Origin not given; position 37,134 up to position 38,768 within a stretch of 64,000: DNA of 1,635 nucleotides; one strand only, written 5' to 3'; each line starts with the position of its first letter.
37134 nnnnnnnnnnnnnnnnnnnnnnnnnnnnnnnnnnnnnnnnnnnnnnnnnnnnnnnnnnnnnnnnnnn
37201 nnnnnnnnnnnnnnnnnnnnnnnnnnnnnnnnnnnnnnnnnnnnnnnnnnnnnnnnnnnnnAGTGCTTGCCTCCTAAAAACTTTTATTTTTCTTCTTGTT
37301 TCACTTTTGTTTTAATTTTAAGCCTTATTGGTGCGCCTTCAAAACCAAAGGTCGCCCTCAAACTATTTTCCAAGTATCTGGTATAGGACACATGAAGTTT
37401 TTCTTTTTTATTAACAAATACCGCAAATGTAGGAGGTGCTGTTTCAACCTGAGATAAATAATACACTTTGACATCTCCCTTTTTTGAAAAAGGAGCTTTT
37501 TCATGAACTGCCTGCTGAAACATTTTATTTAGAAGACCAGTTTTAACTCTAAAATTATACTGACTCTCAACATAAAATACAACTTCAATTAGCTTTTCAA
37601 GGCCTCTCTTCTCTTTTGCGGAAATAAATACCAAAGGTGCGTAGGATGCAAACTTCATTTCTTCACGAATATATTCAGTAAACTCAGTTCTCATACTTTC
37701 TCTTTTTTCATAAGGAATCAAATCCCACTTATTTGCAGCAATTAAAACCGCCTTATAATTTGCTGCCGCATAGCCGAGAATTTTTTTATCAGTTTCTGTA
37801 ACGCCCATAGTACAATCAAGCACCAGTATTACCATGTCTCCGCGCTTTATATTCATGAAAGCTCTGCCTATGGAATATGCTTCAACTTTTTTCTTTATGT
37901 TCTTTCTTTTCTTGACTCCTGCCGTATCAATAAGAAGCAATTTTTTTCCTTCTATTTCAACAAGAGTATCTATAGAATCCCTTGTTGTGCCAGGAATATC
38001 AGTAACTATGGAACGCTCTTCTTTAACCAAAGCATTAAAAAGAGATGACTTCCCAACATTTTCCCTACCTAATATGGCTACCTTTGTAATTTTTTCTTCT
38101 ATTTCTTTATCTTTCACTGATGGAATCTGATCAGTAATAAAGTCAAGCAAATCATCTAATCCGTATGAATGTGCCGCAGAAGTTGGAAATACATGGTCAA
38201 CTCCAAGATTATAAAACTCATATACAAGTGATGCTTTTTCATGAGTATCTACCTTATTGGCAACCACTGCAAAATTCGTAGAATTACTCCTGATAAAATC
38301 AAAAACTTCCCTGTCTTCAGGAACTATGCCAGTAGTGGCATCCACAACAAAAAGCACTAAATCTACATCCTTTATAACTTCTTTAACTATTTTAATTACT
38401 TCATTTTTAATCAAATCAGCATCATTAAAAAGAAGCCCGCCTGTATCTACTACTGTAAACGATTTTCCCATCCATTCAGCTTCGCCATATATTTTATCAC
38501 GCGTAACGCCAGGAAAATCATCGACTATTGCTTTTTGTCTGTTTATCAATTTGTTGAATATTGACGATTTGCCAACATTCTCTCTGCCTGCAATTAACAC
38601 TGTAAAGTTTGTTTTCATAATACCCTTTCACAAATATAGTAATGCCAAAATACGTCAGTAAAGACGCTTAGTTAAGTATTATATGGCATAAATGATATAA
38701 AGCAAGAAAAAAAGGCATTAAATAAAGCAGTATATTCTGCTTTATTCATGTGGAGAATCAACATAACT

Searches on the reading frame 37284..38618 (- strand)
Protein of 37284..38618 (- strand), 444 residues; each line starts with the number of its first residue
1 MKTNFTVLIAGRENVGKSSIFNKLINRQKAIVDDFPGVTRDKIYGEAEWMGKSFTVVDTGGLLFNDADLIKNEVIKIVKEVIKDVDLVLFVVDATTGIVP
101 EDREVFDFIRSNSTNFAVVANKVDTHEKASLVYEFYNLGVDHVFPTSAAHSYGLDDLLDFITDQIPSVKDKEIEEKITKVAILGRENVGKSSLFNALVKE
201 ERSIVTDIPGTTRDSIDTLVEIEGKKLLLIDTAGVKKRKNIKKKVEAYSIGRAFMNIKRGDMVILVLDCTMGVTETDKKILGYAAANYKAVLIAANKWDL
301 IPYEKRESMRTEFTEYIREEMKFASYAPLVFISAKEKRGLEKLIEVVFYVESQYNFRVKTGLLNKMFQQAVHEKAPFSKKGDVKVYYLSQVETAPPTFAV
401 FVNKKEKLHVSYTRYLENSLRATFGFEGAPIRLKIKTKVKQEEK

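Call 73: list_cluster_members(proteins=[window:37284-38618:-, window:44580-47234:-, window:53335-54582:-, window:35625-36626:-, window:32827-33891:-, window:40734-41729:-, window:5130-6200:-, window:19665-20477:-])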
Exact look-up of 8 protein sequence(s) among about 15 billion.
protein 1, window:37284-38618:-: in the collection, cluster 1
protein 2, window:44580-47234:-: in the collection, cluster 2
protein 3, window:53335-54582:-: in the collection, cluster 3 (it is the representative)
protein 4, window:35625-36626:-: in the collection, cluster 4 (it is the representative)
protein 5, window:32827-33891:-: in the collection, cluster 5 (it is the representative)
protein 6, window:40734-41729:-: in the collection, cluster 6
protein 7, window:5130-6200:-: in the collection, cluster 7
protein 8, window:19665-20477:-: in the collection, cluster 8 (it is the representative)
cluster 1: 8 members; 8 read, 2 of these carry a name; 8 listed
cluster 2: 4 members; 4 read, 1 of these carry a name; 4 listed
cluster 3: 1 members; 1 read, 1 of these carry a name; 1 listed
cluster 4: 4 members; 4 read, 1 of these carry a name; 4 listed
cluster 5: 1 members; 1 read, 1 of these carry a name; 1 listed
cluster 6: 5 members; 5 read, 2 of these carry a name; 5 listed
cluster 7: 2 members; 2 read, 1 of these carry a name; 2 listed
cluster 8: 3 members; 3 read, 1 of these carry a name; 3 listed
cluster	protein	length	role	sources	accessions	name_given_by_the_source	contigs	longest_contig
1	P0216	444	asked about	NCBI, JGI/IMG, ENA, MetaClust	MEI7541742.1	MAG: ribosome biogenesis GTPase Der [bacterium] | \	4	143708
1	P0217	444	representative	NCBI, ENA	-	-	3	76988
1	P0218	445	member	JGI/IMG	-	GTP-binding protein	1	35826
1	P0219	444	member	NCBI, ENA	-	-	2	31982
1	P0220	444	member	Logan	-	-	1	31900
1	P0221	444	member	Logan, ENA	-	-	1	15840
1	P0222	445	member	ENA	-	-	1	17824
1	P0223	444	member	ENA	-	-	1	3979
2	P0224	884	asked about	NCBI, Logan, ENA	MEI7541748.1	MAG: valine--tRNA ligase [bacterium]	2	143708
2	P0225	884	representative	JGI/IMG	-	-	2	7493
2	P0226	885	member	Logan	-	-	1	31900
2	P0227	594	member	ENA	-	-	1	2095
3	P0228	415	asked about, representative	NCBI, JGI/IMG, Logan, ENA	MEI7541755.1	MAG: serine hydroxymethyltransferase [bacterium]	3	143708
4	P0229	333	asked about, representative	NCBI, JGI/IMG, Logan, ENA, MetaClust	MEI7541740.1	MAG: NAD(P)H-dependent glycerol-3-phosphate dehydrogenase [bacterium] | \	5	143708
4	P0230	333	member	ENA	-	-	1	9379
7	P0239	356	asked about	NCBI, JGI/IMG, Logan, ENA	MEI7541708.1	MAG: ketol-acid reductoisomerase [bacterium]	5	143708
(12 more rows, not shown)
